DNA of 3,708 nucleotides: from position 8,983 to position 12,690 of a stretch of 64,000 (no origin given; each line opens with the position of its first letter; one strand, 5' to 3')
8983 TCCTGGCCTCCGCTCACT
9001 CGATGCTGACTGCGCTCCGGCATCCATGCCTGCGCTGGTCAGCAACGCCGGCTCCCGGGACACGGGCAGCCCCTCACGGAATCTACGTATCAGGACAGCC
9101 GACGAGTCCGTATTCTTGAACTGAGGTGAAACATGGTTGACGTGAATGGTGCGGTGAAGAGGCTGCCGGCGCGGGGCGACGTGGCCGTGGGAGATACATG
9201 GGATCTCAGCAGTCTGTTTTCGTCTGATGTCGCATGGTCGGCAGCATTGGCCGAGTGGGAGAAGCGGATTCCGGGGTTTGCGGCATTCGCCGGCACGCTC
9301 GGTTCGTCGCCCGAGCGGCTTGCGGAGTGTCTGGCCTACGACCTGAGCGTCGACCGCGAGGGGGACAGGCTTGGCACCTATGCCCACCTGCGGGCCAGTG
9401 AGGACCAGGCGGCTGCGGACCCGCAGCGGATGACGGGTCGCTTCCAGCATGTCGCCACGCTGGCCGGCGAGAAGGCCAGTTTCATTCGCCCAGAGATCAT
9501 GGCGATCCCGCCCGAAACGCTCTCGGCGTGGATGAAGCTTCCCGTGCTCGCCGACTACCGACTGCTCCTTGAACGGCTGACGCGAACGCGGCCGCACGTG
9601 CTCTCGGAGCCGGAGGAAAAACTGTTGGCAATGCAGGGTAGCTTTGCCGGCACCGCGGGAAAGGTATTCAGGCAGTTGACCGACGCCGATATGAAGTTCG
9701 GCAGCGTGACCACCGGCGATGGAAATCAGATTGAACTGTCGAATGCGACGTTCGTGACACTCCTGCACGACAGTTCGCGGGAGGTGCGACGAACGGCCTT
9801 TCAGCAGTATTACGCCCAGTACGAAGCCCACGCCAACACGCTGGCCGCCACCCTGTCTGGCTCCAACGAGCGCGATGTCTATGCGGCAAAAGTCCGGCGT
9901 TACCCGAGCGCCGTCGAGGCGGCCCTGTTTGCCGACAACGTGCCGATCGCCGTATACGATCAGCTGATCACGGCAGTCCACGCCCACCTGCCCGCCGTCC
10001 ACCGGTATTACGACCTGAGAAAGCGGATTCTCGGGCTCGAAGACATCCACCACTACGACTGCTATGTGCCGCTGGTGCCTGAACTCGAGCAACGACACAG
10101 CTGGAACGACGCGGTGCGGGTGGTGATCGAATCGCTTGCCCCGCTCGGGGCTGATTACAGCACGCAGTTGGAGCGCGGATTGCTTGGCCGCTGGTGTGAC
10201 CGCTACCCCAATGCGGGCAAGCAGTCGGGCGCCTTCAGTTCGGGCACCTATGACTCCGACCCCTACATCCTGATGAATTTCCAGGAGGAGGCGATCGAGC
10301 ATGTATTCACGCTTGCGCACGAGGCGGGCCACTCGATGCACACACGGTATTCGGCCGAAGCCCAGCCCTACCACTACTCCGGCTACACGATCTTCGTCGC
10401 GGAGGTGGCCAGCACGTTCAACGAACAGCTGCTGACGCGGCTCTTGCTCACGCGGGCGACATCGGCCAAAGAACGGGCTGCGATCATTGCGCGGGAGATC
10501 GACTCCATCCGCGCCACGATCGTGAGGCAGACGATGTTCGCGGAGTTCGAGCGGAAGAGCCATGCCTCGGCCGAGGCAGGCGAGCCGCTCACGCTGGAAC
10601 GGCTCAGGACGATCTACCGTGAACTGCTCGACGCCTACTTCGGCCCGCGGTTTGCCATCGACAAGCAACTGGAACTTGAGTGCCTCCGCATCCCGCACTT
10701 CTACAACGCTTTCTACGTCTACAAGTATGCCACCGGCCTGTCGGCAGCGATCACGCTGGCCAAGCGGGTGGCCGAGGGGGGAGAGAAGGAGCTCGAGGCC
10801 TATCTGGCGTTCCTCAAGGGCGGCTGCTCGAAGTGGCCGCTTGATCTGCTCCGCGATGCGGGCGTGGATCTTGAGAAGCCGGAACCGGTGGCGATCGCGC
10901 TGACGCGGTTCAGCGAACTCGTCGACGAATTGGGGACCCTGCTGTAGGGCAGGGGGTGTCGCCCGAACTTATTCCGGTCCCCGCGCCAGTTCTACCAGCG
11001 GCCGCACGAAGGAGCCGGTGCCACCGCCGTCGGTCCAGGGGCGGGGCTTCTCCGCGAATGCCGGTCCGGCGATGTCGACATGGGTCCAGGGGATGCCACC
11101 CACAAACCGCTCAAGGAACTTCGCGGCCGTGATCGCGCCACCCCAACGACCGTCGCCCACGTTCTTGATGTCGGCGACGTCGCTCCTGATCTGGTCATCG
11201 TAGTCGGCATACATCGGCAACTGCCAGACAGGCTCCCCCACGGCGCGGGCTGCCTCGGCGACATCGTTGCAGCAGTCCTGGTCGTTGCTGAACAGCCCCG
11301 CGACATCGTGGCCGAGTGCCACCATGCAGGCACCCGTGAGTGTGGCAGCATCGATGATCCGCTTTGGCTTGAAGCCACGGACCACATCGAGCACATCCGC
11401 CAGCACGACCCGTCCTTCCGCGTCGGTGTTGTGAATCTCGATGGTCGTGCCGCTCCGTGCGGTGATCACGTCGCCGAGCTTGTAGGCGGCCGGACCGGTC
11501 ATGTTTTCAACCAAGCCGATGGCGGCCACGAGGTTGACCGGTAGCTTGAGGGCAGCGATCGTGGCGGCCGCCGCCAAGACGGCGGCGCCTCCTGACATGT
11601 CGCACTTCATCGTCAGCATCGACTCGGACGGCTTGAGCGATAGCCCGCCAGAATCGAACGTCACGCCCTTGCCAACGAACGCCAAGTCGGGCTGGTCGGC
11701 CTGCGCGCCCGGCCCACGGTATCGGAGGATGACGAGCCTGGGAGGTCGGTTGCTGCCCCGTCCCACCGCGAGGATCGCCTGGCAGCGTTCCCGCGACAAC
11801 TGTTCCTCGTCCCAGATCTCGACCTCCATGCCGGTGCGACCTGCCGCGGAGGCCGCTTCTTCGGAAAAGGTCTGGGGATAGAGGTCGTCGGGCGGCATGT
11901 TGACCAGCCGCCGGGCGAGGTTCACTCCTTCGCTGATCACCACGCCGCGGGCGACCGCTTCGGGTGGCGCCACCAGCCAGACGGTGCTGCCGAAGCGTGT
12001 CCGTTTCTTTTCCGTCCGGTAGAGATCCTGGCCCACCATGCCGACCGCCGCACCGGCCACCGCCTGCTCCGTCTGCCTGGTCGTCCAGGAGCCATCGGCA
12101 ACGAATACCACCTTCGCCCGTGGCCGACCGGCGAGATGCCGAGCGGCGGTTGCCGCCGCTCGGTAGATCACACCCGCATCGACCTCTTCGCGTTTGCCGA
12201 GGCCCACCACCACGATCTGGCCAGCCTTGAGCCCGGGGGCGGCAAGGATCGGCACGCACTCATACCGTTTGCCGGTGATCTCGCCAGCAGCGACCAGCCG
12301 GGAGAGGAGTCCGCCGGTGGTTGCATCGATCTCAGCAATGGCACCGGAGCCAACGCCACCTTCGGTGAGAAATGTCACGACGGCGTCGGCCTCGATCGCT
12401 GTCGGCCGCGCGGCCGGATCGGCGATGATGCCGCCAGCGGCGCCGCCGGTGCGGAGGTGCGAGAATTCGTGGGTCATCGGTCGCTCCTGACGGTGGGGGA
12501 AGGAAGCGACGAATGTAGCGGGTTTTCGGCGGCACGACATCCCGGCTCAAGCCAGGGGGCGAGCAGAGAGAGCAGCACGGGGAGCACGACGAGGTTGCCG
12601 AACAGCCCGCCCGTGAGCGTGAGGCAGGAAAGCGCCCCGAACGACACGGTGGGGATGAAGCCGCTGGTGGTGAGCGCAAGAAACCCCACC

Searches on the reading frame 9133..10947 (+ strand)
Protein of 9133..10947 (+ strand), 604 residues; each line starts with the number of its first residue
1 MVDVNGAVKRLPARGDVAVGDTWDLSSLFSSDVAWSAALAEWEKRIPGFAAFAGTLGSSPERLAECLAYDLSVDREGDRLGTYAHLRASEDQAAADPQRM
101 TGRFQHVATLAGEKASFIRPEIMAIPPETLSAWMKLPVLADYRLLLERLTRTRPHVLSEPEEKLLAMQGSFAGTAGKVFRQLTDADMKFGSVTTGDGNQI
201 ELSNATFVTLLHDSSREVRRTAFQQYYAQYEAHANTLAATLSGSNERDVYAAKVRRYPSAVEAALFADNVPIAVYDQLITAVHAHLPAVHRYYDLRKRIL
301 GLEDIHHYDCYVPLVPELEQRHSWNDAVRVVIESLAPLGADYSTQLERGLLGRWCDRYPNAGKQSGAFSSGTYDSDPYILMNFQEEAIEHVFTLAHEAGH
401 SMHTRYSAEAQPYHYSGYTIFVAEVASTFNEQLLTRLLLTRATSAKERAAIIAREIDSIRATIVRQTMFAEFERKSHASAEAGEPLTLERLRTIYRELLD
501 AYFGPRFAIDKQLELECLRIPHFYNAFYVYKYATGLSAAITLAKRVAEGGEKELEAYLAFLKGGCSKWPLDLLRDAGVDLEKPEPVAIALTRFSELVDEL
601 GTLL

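Call 43: search_protein_families(library=pfam, proteins=[window:9133-10947:+])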
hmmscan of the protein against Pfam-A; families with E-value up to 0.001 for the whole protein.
window:9133-10947:+ (604 aa): 2 families
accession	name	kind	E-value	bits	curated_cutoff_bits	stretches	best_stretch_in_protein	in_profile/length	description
PF01432.26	Peptidase_M3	-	4.4e-72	244.3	27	1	210-589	2-454/457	Peptidase family M3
PF08439.15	Peptidase_M3_N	-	7.3e-20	71.4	25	1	121-189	1-70/70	Oligopeptidase F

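Call 45: find_encoding_contigs(protein=window:9133-10947:+, flank=4000, max_places=10)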
Protein window:9133-10947:+ (604 aa): no gene with exactly this product is on record in the collection.

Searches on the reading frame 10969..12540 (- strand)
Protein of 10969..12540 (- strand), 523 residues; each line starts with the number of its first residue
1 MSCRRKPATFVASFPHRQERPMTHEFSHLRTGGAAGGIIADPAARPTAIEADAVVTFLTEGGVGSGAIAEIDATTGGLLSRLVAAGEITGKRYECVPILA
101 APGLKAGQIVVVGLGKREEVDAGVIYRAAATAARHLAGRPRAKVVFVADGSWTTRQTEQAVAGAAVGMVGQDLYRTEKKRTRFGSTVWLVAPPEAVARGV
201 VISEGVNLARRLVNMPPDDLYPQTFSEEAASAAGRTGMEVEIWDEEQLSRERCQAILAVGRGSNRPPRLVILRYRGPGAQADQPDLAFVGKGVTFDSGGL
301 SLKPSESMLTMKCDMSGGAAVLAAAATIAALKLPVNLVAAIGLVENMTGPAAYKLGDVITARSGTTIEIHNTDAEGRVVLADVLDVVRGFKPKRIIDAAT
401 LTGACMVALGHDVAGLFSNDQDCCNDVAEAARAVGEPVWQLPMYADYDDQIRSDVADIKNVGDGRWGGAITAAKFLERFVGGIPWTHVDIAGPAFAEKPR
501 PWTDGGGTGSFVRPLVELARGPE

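Call 43: search_protein_families(library=pfam, proteins=[window:10969-12540:-])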
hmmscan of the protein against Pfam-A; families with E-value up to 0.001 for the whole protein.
window:10969-12540:- (523 aa): 2 families
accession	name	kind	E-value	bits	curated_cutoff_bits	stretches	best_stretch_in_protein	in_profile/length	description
PF00883.26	Peptidase_M17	-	2.2e-119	398.8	25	1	207-515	1-309/310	Cytosol aminopeptidase family, catalytic domain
PF02789.23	Peptidase_M17_N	-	2.1e-17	63.7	23.4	1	59-178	5-124/129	Cytosol aminopeptidase family, N-terminal domain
